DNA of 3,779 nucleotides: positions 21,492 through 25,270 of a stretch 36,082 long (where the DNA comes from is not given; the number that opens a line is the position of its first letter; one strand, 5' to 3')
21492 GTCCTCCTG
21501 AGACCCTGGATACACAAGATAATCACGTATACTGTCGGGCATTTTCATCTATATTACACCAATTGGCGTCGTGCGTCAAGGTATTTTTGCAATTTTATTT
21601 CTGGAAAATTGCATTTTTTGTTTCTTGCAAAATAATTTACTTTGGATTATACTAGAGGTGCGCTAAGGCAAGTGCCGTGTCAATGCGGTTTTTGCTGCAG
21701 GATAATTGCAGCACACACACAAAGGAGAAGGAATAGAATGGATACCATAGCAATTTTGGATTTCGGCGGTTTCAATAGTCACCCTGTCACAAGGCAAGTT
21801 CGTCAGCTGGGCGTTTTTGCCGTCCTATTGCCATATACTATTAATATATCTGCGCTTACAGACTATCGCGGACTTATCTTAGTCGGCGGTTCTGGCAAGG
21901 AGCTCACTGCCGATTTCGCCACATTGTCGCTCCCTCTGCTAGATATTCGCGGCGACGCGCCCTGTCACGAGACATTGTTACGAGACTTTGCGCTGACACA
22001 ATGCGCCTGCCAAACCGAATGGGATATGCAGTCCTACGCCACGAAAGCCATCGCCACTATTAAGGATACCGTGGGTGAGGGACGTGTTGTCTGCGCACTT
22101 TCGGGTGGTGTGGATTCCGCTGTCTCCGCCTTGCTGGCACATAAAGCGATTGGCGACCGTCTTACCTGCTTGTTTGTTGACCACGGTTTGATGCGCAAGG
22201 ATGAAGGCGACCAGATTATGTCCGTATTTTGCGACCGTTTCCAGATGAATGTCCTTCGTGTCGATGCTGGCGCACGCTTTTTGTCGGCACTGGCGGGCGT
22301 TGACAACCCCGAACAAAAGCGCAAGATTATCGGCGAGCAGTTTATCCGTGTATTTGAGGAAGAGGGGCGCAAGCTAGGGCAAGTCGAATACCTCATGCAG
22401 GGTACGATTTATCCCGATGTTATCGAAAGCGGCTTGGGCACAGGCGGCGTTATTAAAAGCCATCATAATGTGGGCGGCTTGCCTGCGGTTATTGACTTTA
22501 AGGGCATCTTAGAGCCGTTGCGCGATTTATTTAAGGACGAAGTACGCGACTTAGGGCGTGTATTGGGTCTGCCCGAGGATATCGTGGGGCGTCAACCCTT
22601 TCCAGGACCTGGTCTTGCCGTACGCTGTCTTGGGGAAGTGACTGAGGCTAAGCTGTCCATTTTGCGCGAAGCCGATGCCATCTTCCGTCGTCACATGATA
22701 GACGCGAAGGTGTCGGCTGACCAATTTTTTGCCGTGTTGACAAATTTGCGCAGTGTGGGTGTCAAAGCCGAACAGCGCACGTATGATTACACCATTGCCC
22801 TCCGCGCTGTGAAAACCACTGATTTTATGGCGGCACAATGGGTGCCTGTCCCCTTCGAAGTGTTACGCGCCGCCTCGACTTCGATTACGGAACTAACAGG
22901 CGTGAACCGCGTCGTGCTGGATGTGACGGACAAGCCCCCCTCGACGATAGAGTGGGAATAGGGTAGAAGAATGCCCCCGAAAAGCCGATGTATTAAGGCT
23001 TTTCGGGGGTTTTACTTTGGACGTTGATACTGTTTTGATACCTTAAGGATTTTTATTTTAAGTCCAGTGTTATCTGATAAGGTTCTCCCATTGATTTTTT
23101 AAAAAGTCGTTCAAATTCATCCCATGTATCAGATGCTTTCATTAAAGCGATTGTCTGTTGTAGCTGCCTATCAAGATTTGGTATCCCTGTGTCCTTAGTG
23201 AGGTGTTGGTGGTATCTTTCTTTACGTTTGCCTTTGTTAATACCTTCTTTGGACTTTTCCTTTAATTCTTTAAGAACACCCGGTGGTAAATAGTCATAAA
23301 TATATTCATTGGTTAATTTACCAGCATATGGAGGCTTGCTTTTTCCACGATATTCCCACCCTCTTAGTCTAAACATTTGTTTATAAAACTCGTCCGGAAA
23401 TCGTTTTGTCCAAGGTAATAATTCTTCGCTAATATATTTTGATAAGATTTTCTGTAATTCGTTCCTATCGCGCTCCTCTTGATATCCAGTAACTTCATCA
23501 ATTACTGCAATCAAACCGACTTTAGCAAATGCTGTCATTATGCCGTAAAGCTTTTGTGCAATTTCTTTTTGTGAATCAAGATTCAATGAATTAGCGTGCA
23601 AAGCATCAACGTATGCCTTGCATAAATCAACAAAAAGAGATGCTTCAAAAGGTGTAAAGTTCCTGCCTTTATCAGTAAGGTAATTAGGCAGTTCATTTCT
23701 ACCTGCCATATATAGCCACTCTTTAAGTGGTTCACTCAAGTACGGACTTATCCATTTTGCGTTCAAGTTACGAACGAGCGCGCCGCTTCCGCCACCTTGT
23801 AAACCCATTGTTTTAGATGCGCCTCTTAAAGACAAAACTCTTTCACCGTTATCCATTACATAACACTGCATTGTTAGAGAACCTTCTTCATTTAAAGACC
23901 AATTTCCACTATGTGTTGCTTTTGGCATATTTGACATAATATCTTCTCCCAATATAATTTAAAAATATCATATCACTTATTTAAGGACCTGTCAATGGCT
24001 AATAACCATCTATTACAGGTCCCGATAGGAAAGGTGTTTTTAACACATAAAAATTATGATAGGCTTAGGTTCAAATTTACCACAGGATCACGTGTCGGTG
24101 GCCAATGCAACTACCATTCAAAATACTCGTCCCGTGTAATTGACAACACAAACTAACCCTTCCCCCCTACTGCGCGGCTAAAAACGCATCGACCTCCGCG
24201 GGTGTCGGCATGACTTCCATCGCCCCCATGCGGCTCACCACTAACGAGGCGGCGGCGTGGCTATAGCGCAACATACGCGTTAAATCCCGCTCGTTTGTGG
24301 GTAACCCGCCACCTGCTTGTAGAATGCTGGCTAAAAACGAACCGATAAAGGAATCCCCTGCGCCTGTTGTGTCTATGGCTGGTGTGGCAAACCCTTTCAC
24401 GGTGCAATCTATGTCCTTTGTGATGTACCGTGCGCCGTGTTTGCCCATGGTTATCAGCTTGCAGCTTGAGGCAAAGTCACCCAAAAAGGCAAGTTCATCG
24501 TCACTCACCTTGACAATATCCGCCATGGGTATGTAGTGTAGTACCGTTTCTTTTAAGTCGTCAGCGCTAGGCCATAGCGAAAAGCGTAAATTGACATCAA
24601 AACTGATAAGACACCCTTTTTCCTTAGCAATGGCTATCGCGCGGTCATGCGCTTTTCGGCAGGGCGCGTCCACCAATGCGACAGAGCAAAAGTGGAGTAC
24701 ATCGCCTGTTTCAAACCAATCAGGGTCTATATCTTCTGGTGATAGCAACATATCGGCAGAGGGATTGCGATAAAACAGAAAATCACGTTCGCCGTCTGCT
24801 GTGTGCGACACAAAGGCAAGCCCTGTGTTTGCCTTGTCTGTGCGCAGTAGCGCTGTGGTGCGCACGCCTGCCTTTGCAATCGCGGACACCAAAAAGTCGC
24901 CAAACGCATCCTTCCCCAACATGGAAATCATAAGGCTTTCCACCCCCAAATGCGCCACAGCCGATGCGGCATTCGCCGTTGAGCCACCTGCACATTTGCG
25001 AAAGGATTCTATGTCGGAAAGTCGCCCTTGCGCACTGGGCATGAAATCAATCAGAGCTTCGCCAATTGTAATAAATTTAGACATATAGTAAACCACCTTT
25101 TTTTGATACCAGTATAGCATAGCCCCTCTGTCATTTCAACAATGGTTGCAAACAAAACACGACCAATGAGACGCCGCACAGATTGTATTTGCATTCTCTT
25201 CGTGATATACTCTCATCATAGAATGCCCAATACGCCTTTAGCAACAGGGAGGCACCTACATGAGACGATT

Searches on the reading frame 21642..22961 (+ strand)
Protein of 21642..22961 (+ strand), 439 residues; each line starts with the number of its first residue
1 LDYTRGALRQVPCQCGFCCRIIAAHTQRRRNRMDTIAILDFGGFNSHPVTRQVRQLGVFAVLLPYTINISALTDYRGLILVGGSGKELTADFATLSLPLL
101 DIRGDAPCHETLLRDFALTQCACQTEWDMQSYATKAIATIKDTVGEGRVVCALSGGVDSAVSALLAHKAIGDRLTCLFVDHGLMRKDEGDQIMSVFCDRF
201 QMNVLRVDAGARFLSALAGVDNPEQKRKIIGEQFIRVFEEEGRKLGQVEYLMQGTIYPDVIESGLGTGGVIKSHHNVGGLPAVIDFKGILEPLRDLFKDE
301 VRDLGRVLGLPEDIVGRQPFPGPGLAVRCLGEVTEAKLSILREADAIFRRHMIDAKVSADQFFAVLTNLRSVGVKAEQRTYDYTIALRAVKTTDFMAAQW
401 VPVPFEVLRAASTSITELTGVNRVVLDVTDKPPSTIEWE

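Call 11: search_protein_families(library=pfam, proteins=[window:21642-22961:+], max_evalue=0.00001)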
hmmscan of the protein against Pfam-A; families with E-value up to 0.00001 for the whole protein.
window:21642-22961:+ (439 aa): 2 families
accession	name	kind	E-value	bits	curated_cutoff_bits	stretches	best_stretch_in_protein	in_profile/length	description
PF00958.27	GMP_synt_C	-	2e-31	108.3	27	1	357-438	10-92/92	GMP synthase C terminal domain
PF02540.23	NAD_synthase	-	5.8e-11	42.4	21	1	144-319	16-177/242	NAD synthase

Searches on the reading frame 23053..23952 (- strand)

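Call 11: search_protein_families(library=pfam, proteins=[window:23053-23952:-], max_evalue=0.00001)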
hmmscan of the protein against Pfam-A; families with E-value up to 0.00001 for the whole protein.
window:23053-23952:- (299 aa): 1 family
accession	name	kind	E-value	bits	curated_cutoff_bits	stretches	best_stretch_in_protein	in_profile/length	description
PF10546.14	P63C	-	2e-35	121.7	26.1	1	169-260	1-93/93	P63C domain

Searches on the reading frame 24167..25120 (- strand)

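Call 11: search_protein_families(library=pfam, proteins=[window:24167-25120:-], max_evalue=0.00001)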
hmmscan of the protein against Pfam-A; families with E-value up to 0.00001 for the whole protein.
window:24167-25120:- (317 aa): 1 family
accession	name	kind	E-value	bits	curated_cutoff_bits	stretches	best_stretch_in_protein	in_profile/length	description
PF00294.29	PfkB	-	5.9e-57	193.7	25.8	1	14-306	2-301/302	pfkB family carbohydrate kinase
